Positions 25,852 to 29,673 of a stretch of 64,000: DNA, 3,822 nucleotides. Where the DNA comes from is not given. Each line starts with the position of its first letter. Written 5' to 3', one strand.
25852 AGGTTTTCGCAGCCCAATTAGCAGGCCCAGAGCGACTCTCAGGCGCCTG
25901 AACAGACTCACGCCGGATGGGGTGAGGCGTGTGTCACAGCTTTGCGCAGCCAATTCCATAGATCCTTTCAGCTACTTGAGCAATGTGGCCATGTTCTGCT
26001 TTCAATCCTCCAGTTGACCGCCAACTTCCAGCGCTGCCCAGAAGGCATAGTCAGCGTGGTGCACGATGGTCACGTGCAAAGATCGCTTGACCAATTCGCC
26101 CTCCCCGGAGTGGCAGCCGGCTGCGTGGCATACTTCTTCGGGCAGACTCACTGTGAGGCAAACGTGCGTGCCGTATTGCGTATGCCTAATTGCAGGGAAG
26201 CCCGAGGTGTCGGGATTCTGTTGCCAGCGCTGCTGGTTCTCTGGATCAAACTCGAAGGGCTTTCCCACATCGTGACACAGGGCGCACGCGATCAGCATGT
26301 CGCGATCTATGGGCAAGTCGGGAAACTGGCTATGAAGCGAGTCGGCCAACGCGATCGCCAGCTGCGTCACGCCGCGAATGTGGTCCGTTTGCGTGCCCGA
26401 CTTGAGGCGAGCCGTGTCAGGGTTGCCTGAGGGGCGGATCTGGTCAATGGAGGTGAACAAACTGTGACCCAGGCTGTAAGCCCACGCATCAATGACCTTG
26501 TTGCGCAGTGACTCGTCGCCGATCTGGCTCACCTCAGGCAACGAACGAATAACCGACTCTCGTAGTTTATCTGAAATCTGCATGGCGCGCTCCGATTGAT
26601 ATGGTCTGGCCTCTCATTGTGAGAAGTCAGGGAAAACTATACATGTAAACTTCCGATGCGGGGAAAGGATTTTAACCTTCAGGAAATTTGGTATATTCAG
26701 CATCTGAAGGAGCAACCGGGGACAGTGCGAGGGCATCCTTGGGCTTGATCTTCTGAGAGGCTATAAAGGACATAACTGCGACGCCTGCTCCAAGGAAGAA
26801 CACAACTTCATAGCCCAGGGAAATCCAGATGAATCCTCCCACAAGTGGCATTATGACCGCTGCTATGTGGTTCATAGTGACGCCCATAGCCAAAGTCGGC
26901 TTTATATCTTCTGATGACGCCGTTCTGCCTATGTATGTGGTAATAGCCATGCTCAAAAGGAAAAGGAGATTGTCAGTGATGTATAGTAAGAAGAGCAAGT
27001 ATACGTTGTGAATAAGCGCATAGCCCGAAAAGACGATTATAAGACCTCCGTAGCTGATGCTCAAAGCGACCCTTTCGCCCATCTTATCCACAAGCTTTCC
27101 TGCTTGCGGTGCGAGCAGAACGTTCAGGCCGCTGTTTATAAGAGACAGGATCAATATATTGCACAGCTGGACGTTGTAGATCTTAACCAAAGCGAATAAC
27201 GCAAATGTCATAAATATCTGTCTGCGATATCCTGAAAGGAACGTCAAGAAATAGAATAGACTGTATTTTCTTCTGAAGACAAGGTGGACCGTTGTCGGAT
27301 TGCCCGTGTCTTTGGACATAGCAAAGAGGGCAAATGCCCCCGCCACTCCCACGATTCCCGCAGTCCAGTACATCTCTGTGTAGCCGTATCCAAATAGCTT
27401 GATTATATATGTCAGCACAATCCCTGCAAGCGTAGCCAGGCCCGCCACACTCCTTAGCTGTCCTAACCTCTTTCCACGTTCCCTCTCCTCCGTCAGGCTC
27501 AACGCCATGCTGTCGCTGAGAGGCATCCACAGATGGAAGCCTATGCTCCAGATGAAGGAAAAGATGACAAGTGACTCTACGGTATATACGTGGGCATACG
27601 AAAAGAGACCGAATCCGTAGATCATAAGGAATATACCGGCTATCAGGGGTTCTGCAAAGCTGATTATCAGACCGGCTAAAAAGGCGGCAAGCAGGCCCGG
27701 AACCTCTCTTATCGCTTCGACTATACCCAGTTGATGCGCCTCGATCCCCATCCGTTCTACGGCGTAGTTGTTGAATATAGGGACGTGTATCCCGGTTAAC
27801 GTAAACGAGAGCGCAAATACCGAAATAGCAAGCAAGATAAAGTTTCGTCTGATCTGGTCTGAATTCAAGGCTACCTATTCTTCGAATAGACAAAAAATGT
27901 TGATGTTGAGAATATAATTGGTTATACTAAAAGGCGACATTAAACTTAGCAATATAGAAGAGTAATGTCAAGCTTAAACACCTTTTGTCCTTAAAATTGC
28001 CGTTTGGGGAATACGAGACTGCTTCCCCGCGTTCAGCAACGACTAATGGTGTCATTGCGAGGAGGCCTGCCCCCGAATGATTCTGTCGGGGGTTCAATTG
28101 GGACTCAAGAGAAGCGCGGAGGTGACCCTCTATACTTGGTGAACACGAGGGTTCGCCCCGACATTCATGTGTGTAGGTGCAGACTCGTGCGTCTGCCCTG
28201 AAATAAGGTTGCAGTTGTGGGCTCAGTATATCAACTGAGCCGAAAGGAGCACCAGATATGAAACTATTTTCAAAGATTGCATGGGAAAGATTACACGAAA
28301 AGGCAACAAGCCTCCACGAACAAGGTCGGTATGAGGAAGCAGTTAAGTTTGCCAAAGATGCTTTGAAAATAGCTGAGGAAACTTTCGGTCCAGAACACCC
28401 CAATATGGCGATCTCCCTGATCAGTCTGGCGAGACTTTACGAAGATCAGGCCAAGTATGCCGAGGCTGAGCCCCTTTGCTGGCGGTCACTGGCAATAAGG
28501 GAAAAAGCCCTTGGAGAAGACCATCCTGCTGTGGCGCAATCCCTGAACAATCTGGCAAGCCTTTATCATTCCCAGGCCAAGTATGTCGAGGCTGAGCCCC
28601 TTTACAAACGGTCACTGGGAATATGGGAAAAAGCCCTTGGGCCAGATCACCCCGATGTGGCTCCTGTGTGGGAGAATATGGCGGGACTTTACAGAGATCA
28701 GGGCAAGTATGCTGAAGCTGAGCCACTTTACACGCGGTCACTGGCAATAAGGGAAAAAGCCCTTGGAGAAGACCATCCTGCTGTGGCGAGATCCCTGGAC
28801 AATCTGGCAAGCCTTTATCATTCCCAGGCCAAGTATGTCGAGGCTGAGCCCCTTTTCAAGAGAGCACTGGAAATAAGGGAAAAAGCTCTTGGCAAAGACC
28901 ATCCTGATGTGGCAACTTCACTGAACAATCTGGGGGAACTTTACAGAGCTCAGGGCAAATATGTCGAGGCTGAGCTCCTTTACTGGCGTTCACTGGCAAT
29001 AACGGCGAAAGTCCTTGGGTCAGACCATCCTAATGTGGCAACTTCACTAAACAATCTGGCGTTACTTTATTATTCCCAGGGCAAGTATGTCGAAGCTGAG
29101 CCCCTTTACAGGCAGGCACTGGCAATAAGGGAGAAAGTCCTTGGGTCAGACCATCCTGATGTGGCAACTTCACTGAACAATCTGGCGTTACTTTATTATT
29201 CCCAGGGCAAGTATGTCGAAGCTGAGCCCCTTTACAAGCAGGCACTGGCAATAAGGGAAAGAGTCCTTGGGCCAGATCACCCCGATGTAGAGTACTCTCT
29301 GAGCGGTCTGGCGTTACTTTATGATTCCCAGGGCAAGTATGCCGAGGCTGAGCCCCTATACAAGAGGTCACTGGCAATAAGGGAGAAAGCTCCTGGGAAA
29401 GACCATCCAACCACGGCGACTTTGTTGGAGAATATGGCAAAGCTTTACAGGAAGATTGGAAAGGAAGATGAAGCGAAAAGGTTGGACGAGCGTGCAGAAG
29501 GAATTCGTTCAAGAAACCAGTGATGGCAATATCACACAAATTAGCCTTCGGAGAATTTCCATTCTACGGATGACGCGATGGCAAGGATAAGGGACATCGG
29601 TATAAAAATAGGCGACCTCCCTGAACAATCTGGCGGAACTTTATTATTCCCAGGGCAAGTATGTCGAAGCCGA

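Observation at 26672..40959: Five-fold tandem array of MFS / TPR / DmpA-peptidase cassettes in progressive decay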

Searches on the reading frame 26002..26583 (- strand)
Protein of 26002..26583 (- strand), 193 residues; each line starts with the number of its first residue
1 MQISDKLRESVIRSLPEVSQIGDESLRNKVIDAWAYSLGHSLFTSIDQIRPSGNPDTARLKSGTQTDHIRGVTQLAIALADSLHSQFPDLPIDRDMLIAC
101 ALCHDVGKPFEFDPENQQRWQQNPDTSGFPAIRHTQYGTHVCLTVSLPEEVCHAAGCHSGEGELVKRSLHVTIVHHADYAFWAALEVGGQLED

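Call 5: search_protein_families(library=pfam, proteins=[window:26002-26583:-], max_evalue=0.001)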
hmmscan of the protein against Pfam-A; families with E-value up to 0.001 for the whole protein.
window:26002-26583:- (193 aa): 1 family
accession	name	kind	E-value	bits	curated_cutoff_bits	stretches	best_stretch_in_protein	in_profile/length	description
PF01966.28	HD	-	8.2e-11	42.7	22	1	67-179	3-112/116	HD domain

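Call 21: find_encoding_contigs(protein=window:26002-26583:-, flank=10000, max_places=6)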
Protein window:26002-26583:- (193 aa): 1 contig read that carries it; 1 place shown.
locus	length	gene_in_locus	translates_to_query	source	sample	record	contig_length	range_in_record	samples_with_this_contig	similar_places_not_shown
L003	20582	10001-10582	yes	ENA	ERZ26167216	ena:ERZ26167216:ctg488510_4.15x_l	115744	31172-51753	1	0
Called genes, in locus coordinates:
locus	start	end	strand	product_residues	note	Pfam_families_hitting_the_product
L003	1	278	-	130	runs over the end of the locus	PF03576:Peptidase_S58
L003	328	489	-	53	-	PF03576:Peptidase_S58 (weak)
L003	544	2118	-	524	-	-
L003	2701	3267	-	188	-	PF03576:Peptidase_S58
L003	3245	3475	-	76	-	-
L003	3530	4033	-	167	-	-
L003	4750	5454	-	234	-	PF03576:Peptidase_S58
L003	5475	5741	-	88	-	PF03576:Peptidase_S58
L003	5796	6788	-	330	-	-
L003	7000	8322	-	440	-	-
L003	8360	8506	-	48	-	-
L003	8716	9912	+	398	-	PF07690:MFS_1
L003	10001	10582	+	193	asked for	PF01966:HD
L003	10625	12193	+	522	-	PF01266:DAO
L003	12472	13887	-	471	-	PF00202:Aminotran_3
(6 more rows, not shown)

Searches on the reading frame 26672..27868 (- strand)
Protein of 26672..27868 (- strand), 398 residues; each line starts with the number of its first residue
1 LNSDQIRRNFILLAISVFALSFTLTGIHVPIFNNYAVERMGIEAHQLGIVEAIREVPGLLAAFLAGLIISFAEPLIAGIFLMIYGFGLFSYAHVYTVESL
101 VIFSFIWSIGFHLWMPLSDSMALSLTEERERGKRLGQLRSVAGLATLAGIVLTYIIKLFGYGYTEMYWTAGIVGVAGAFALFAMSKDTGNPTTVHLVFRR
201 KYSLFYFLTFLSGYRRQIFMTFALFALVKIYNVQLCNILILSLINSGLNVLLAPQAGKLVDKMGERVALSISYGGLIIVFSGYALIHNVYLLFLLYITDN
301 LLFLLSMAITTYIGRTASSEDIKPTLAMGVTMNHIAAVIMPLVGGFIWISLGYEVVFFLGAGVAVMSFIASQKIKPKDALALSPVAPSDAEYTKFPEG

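Call 5: search_protein_families(library=pfam, proteins=[window:26672-27868:-], max_evalue=0.001)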
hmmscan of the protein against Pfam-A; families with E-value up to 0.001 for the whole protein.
window:26672-27868:- (398 aa): 2 families
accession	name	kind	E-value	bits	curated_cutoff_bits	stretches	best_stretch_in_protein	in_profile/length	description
PF07690.21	MFS_1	-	1e-20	74.4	33.4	1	17-309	4-308/347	Major Facilitator Superfamily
PF19590.4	TrbL_3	-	0.00098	18.5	23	0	233-366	117-247/379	TrbL/VirB6 plasmid conjugal transfer like protein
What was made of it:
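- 26672..27868 (-): Intact MFS_1 transporter gene (398 aa). It is the left, orthologous edge of the array. Pfam PF07690, E=1e-20 (call 5).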

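Call 43: search_protein_families(library=ncbifam, proteins=[window:26672-27868:-], max_evalue=0.00001)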
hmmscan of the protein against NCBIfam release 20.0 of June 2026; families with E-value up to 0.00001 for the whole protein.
window:26672-27868:- (398 aa): 0 families

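Call 44: search_protein_families(library=padloc, proteins=[window:26672-27868:-], max_evalue=0.001)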
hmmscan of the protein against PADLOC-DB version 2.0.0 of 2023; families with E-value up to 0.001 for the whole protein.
window:26672-27868:- (398 aa): 0 families

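Call 48: find_homologous_proteins(query=window:26672-27868:-, max_evalue=1e-30)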
Query window:26672-27868:- (398 aa): 181 proteins with E <= 1e-30 among 8000 candidates; the best 120 are listed.
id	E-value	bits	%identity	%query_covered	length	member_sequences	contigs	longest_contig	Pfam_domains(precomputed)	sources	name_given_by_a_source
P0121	2.2e-249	845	99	100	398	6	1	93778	PF07690.22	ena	-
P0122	5.0e-128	446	55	95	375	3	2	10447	PF07690.22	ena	-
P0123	1.1e-110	389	48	93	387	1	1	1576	PF06963.19,PF07690.22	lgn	-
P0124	8.0e-107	376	46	95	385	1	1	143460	PF07690.22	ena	-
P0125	1.1e-105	372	45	95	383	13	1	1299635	PF07690.22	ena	-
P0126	1.2e-101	359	46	91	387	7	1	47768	PF07690.22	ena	-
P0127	9.0e-101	356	45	91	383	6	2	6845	PF07690.22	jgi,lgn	-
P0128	1.6e-100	355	47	97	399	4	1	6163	PF07690.22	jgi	-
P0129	1.7e-100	355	46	95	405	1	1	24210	PF07690.22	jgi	-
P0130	3.9e-100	354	47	95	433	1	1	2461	PF07690.22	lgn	-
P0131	7.2e-99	350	47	95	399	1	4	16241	PF07690.22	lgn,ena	-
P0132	1.7e-98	348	46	98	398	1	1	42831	PF07690.22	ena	-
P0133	1.9e-98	348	47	93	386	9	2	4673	PF07690.22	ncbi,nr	ncbi:MFS transporter [Candidatus Poribacteria bacterium]|nr:MFS transporter [Candidatus Poribacteria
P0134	3.8e-98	347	47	97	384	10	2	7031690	PF07690.22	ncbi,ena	-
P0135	4.7e-98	347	47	94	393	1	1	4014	PF07690.22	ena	-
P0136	9.4e-98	346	46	98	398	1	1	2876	PF07690.22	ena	-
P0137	1.5e-97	345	45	95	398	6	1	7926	PF07690.22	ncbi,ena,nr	ncbi:MAG: MFS transporter [Candidatus Latescibacteria bacterium]|nr:MFS transporter [Candidatus Late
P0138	4.0e-97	344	45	99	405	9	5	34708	PF07690.22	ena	-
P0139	7.7e-97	343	45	99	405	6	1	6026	PF07690.22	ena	-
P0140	8.7e-97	343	46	94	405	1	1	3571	PF07690.22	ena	-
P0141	1.3e-96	342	48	94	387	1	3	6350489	PF07690.22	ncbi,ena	-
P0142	2.6e-96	341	44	98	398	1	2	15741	PF07690.22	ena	-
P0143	3.9e-96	341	46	93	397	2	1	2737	PF07690.22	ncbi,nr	ncbi:MAG: MFS transporter [Candidatus Latescibacteria bacterium]|nr:MFS transporter [Candidatus Late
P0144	4.9e-96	340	47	98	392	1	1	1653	PF07690.22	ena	-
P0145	1.1e-95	339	44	99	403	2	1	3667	PF07690.22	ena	-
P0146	1.2e-95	339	47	93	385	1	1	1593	PF07690.22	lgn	-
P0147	1.2e-95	339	47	93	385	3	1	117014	PF07690.22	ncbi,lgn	-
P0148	1.4e-95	339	46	96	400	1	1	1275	PF07690.22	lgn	-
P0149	2.3e-95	338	46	94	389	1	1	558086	PF07690.22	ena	-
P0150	2.4e-95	338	47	94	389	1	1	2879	PF07690.22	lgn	-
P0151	2.5e-95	338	46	95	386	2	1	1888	PF07690.22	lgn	-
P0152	6.2e-95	337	45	98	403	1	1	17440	PF07690.22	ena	-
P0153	1.9e-94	335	45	96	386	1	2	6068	PF07690.22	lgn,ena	-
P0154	3.6e-94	334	46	94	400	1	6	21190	PF07690.22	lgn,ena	-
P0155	4.0e-94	334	46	94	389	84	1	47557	PF07690.22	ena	-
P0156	4.3e-94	334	45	93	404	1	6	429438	PF07690.22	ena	-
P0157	5.1e-94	334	47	88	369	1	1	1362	PF07690.22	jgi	jgi:predicted MFS family arabinose efflux permease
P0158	5.2e-94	334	46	94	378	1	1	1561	PF07690.22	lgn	-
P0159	6.2e-94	333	46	94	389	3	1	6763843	PF07690.22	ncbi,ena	-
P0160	1.1e-93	333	46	94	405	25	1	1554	PF07690.22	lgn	-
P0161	1.8e-93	332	47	95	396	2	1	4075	PF07690.22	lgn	-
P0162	1.9e-93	332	47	94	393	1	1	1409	PF07690.22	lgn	-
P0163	2.4e-93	332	46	95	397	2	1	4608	PF07690.22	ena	-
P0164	3.4e-93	331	47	94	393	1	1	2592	PF07690.22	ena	-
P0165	3.7e-93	331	47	94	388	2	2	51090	PF07690.22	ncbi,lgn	-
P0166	3.7e-93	331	46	94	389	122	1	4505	PF07690.22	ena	-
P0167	4.5e-93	331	44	98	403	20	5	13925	PF07690.22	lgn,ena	-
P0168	4.9e-93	331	46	97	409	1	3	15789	PF07690.22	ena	-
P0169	5.2e-93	330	46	93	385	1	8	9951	PF07690.22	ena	-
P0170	5.4e-93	330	46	94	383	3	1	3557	PF07690.22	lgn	-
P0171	7.4e-93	330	45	93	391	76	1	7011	PF07690.22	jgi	-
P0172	1.2e-92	329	47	96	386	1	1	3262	PF07690.22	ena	-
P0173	3.4e-92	328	46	93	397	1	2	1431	PF07690.22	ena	-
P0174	5.4e-92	327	45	95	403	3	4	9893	PF07690.22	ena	-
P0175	7.5e-92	327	45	96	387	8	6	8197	PF07690.22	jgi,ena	jgi:predicted MFS family arabinose efflux permease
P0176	1.2e-91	326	43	96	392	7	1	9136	PF07690.22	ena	-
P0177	1.4e-91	326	43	97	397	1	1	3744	PF07690.22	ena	-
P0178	1.4e-91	326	43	97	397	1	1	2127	PF07690.22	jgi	-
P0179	1.4e-91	326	44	97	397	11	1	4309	PF07690.22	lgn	-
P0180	1.5e-91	326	44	97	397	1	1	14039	PF07690.22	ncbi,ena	-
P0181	1.5e-91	326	43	97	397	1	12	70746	PF07690.22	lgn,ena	-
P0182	1.5e-91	326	43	97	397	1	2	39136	PF07690.22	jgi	jgi:MFS family permease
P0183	1.7e-91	325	46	95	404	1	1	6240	PF07690.22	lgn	-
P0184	2.7e-91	325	45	95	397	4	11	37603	PF07690.22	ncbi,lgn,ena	-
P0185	3.4e-91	324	43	97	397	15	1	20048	PF07690.22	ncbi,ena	-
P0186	3.6e-91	324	46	94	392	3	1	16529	PF07690.22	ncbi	-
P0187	7.6e-91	323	43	97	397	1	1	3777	PF07690.22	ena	-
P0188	1.3e-90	323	47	87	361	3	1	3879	PF07690.22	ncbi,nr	ncbi:MAG: MFS transporter, partial [bacterium]|nr:MFS transporter [bacterium]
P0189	2.2e-90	322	44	95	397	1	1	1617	PF07690.22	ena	-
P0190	2.7e-90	322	43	97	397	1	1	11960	PF07690.22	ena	-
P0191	3.3e-90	321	45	93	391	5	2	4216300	PF07690.22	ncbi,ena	-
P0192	7.1e-90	320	44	95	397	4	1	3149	PF07690.22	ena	-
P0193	7.5e-90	320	45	92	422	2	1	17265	PF07690.22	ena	-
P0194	8.4e-90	320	45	92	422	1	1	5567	PF07690.22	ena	-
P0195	1.2e-89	319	45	94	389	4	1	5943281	PF07690.22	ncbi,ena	-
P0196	1.3e-89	319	43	96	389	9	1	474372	PF07690.22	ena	-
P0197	2.5e-89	318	45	95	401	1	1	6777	PF07690.22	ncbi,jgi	jgi:predicted MFS family arabinose efflux permease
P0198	4.5e-89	317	43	93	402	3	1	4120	PF07690.22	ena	-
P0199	5.9e-89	317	43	92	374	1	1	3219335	PF07690.22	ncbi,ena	-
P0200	1.1e-88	316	43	92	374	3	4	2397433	PF07690.22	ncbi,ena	-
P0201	4.4e-88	314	43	92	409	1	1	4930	PF07690.22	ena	-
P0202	3.3e-87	311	45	93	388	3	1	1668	PF07690.22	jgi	jgi:MFS family permease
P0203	4.8e-87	311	44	93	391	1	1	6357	PF07690.22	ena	-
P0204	6.0e-87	310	45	93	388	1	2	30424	PF07690.22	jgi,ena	-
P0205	3.4e-86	308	43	94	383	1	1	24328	PF07690.22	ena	-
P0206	7.7e-86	307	44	94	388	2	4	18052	PF07690.22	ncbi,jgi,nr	ncbi:MFS transporter [Candidatus Poribacteria bacterium]|nr:MFS transporter [Candidatus Poribacteria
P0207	1.5e-84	303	44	90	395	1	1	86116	PF07690.22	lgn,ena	-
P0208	2.9e-84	302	41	94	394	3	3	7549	PF03825.23,PF07690.22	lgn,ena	-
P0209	4.6e-84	301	40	93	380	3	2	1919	PF07690.22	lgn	-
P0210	9.6e-83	297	40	94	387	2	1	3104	PF07690.22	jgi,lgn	jgi:predicted MFS family arabinose efflux permease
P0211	1.1e-82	296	41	97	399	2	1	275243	PF07690.22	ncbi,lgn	-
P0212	2.4e-82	295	40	94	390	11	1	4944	PF07690.22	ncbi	-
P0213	2.0e-81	292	41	87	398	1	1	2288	PF07690.22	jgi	-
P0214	3.4e-81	292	43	93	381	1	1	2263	PF07690.22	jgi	-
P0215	4.8e-81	291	42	93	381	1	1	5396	PF07690.22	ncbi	ncbi:MAG: MFS transporter [Candidatus Bathyarchaeia archaeon]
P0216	4.9e-81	291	42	93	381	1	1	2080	PF07690.22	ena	-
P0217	5.0e-81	291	42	93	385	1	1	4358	PF07690.22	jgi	jgi:MFS family permease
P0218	5.1e-81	291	42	93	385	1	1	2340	PF07690.22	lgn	-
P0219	8.7e-81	290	42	93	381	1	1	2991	PF07690.22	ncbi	-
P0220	9.1e-81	290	42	93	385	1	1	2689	PF07690.22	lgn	-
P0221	1.3e-80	290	42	93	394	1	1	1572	PF07690.22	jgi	jgi:predicted MFS family arabinose efflux permease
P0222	1.6e-80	289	41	92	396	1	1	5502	PF07690.22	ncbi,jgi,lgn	ncbi:MAG TPA: MFS transporter [Armatimonadota bacterium]|jgi:predicted MFS family arabinose efflux p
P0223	1.7e-80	289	42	93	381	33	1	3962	PF07690.22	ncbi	-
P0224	1.8e-80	289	40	93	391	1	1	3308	PF07690.22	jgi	-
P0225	1.1e-79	287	40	93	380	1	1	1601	PF07690.22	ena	-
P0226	1.9e-78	283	41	95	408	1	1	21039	PF07690.22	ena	-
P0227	2.1e-78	282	39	97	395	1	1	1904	PF07690.22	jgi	jgi:hypothetical protein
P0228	4.3e-78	281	38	96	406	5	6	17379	PF07690.22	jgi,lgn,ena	-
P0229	6.6e-78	281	42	94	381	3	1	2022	PF12832.14,PF07690.22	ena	-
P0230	1.4e-77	280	47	75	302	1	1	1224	PF03825.23,PF07690.22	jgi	jgi:MFS family permease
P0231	1.8e-77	279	42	92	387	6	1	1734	PF07690.22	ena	-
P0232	9.0e-77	277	38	94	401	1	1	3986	PF07690.22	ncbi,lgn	ncbi:MAG: MFS transporter [Candidatus Brocadiia bacterium]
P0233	1.4e-76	276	47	74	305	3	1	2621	PF07690.22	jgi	-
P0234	3.4e-76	275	41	90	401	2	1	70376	PF07690.22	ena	-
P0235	3.1e-75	272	43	86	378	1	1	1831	PF07690.22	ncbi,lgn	-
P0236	9.7e-75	270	51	72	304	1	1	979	PF07690.22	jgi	-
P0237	9.9e-75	270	43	83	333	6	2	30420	PF07690.22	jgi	jgi:MFS family permease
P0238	1.3e-74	270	38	96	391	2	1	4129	PF07690.22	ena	-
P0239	2.0e-74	269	38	93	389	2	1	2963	PF07690.22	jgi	jgi:MFS family permease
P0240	2.1e-74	269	38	98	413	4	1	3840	PF07690.22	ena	-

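Call 49: find_encoding_contigs(protein=P0121, flank=10000, max_places=8)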
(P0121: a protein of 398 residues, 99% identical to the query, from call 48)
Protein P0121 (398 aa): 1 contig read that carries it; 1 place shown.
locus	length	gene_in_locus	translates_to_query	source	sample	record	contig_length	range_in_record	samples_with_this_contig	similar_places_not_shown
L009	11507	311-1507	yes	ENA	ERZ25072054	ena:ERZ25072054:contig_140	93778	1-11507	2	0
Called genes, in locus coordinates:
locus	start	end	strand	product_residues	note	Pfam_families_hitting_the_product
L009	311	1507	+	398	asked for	PF07690:MFS_1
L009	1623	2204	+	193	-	PF01966:HD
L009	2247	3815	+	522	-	PF01266:DAO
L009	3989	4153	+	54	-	-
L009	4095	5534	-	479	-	PF00202:Aminotran_3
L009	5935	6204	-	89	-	-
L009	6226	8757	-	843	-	PF22073:Cep192_D4 (faint), PF22544:HYDIN_VesB_CFA65-like_Ig, PF00932:LTD, PF01833:TIG, PF20144:TIG_SUH (faint), PF01833:TIG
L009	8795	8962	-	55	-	-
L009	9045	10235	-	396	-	-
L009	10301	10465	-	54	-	-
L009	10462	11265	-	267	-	PF00248:Aldo_ket_red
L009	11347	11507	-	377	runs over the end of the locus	PF01266:DAO, PF07992:Pyr_redox_2 (faint), PF13738:Pyr_redox_3 (faint)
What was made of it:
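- A fourth contig ends 310 bp upstream of the MFS start, at the edge of the array (call 49). TPR repeats break assemblies: contig L009 ends at the edge of the array (call 49).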

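Call 50: find_encoding_contigs(protein=window:26672-27868:-, flank=10000, max_places=8)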
Protein window:26672-27868:- (398 aa): no gene with exactly this product is on record in the collection.

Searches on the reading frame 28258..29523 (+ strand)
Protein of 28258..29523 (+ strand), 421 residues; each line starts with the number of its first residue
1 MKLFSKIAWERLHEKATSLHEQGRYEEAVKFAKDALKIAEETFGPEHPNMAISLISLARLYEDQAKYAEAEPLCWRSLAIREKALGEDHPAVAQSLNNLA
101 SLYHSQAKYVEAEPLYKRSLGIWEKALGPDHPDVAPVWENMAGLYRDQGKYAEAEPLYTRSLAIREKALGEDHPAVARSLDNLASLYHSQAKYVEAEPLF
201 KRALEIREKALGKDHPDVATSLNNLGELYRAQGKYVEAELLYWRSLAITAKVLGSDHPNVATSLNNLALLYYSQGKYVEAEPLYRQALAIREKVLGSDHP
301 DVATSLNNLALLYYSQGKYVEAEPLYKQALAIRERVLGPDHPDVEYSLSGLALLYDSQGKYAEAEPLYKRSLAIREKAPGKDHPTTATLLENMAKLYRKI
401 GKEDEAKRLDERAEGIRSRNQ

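Call 5: search_protein_families(library=pfam, proteins=[window:28258-29523:+], max_evalue=0.001)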
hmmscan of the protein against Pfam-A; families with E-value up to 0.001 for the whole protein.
window:28258-29523:+ (421 aa): 25 families
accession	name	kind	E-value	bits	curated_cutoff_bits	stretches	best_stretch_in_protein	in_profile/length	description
PF13424.12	TPR_12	-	7.7e-151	491.1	30.1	9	260-334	2-76/77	Tetratricopeptide repeat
PF13374.12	TPR_10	-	6.1e-138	445.9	27.5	9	302-343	1-42/42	Tetratricopeptide repeat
PF24885.1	TPR_NPHP3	-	4.1e-102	341.1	100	5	76-167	124-215/239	Nephrocystin-3 TPR domain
PF13176.12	TPR_7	-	2.8e-56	183.3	27.9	7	305-337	1-33/36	Tetratricopeptide repeat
PF00515.34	TPR_1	-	1.4e-48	161.2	27.8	5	304-333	2-31/34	Tetratricopeptide repeat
PF07719.23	TPR_2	-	1.1e-37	125.4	27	2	262-291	2-31/34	Tetratricopeptide repeat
PF13181.12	TPR_8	-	2.3e-29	99.5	25.7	0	261-293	1-33/34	Tetratricopeptide repeat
PF13431.12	TPR_17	-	1.3e-26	91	24.4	0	215-239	9-33/34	Tetratricopeptide repeat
PF13432.12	TPR_16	-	1.6e-26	92.8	32.7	1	295-332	24-60/65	Tetratricopeptide repeat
PF17874.7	TPR_MalT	-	3.4e-21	76.3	45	2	210-331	70-189/336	MalT-like TPR region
PF14559.12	TPR_19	-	1.2e-18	67.7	25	2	314-373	2-53/68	Tetratricopeptide repeat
PF13428.12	TPR_14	-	1e-17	63.3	23.5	0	267-290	7-30/44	Tetratricopeptide repeat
PF07720.18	TPR_3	-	1.8e-14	53.8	20.7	0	267-293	7-33/34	Tetratricopeptide repeat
PF07721.20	TPR_4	-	2.7e-14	52.7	27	0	264-286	4-26/26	Tetratricopeptide repeat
PF12895.13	ANAPC3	-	5.1e-09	36.7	27.2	0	325-371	4-49/82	Anaphase-promoting complex, cyclosome, subunit 3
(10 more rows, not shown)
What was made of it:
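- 28258..29523 (+): TPR1: an intact ORF of 421 aa with 9 units. In this window its signal peptide is removed by a 57-bp deletion; the sister strain keeps a 440-aa form. Pfam TPR_12, E=8e-151 (call 5).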
